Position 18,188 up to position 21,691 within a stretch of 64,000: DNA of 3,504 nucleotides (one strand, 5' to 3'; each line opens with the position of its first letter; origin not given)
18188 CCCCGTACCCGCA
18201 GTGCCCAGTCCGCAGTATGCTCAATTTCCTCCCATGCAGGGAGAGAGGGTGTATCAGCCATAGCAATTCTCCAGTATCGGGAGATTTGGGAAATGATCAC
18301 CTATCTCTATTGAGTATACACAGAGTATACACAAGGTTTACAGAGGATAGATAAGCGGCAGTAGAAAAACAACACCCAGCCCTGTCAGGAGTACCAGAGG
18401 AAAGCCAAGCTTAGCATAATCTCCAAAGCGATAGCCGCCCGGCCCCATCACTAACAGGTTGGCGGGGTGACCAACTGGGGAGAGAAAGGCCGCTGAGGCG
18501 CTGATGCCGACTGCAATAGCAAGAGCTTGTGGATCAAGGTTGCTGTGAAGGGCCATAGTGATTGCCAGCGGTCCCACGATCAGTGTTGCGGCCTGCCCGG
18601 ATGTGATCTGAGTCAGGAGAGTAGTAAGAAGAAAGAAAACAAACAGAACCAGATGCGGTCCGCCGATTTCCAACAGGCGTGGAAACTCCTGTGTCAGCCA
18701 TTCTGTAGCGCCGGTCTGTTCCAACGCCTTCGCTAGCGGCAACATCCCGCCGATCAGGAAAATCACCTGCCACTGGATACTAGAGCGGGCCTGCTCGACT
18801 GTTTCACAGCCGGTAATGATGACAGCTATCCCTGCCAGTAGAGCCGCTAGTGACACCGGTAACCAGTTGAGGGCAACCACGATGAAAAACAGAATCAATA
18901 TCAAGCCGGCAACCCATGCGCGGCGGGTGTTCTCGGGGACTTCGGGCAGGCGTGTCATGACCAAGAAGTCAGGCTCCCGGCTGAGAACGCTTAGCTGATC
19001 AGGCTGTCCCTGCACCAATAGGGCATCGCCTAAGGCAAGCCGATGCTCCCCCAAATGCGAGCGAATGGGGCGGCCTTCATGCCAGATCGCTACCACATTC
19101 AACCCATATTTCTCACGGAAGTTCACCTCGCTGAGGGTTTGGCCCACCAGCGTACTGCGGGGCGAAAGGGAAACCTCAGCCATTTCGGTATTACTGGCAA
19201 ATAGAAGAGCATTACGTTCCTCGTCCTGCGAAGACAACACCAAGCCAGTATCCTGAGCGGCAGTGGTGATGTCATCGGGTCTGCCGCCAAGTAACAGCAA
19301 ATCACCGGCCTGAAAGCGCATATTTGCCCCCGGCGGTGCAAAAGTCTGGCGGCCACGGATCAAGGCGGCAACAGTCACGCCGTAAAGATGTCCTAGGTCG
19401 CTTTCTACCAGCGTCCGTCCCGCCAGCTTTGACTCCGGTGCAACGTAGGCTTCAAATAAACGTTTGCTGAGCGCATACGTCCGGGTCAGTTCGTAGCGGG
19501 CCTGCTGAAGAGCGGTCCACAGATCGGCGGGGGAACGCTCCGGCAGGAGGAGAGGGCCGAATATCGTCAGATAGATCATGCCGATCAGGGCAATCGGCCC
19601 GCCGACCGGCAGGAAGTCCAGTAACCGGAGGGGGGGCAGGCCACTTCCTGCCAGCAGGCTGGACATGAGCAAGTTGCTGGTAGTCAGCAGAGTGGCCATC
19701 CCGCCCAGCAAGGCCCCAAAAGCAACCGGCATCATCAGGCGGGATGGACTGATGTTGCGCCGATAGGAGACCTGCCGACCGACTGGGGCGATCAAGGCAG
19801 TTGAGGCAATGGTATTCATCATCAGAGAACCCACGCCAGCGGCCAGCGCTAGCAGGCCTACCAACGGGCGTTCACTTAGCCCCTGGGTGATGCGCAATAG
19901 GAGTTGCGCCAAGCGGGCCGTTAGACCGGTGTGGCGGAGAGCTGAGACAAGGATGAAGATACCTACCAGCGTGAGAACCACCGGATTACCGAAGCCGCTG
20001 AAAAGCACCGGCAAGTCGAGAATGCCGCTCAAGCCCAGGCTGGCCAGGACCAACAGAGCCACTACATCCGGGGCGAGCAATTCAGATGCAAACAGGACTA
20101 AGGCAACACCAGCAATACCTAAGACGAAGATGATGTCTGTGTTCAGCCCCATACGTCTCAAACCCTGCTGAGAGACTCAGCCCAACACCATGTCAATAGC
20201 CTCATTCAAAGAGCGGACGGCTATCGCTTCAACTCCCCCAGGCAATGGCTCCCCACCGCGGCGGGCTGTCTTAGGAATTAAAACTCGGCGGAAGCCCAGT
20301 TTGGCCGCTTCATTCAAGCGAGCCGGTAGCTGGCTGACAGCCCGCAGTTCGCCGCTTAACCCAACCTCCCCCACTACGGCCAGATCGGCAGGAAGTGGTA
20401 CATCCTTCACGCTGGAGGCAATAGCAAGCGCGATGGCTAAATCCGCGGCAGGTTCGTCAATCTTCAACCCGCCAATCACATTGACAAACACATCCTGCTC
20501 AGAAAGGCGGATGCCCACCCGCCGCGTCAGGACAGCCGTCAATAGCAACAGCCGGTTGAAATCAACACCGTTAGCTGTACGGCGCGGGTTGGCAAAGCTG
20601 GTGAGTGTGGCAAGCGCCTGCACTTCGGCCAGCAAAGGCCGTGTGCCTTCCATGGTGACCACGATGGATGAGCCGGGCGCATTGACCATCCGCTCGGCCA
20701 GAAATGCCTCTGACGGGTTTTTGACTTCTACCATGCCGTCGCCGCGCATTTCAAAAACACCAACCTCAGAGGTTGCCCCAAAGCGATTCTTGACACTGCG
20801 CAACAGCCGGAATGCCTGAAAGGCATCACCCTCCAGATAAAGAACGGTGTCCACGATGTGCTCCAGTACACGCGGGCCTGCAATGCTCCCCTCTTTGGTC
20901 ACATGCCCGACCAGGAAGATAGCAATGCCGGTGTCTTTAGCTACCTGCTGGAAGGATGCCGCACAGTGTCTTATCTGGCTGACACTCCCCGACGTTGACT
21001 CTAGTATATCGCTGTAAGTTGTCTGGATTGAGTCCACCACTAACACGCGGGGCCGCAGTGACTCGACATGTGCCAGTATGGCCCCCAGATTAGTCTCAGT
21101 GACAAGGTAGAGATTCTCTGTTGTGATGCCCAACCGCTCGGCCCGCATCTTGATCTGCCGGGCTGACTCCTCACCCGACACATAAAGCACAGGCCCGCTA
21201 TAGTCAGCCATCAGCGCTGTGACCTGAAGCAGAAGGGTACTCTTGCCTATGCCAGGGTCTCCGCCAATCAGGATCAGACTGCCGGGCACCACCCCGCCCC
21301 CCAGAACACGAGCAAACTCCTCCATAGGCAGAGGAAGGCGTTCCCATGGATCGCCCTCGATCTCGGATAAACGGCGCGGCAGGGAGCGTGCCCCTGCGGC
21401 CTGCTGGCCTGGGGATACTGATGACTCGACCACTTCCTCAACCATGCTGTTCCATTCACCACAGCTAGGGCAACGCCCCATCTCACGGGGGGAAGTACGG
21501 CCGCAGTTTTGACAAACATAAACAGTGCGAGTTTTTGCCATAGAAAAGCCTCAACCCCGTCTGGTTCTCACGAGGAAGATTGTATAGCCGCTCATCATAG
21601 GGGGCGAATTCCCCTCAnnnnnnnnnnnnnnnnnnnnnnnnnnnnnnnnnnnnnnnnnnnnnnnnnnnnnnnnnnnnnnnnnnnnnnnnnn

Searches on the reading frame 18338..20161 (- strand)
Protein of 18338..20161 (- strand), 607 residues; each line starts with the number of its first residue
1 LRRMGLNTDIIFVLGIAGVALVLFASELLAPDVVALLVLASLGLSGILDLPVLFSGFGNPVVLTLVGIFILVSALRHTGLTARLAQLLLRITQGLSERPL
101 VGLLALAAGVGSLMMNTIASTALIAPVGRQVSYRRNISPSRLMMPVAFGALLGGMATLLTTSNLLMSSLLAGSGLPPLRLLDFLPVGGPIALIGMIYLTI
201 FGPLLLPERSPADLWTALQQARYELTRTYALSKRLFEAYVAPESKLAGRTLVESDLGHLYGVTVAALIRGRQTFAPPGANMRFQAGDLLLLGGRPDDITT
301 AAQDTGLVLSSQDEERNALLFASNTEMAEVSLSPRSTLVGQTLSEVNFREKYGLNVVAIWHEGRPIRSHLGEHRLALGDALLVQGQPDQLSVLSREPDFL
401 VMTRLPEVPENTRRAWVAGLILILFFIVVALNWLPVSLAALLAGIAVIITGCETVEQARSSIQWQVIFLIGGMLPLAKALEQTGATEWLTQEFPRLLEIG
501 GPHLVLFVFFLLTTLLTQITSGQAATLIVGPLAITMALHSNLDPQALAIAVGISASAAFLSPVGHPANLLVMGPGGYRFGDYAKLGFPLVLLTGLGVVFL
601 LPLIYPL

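Call 63: search_protein_families(library=pfam, proteins=[window:18338-20161:-], max_evalue=0.00001)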
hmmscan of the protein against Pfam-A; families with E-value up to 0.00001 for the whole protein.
window:18338-20161:- (607 aa): 4 families
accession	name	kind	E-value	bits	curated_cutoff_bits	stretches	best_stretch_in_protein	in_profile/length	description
PF03600.22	CitMHS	-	2.1e-71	241.2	31.9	2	21-552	1-336/336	Citrate transporter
PF02080.26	TrkA_C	-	1.1e-26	92.9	27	2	235-301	1-66/71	TrkA-C domain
PF00939.25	Na_sulph_symp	-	2.9e-14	53.4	27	1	439-593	296-454/472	Sodium:sulfate symporter transmembrane region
PF07158.17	MatC_N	-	7.1e-07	29.8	23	0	423-557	12-147/149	Dicarboxylate carrier protein MatC N-terminus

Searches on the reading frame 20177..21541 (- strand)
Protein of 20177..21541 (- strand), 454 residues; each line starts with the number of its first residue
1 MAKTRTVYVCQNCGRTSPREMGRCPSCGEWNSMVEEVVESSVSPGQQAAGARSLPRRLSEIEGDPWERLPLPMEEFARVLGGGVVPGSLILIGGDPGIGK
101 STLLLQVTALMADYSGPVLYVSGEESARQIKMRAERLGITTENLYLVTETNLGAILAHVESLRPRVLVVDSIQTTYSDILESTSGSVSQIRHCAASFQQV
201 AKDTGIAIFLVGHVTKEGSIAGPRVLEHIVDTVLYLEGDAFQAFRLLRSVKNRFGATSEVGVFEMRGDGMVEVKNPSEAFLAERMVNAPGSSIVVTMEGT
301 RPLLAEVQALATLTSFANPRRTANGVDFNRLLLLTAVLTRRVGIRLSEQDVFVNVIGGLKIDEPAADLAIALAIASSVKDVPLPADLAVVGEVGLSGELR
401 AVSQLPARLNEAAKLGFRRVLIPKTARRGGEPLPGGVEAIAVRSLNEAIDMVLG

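Call 63: search_protein_families(library=pfam, proteins=[window:20177-21541:-], max_evalue=0.00001)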
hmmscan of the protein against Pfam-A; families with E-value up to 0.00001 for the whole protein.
window:20177-21541:- (454 aa): 6 families
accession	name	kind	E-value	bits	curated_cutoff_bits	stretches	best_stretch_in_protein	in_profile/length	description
PF13481.12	AAA_25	-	9e-17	61.8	27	1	78-218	24-194/195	AAA domain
PF06745.19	ATPase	-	1.1e-13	51.6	26.6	1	74-144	6-77/231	KaiC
PF18073.7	Zn_ribbon_LapB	-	3.1e-12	46.4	25.7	1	8-35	1-28/28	Rubredoxin metal binding domain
PF13541.12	ChlI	-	5.3e-10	39.7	27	1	342-425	36-120/121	Subunit ChlI of Mg-chelatase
PF05362.19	Lon_C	-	2.8e-08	34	21.1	1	348-439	93-185/205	Lon protease (S16) C-terminal proteolytic domain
PF03796.21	DnaB_C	-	3.5e-06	27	27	0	82-170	14-107/255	DnaB-like helicase C terminal domain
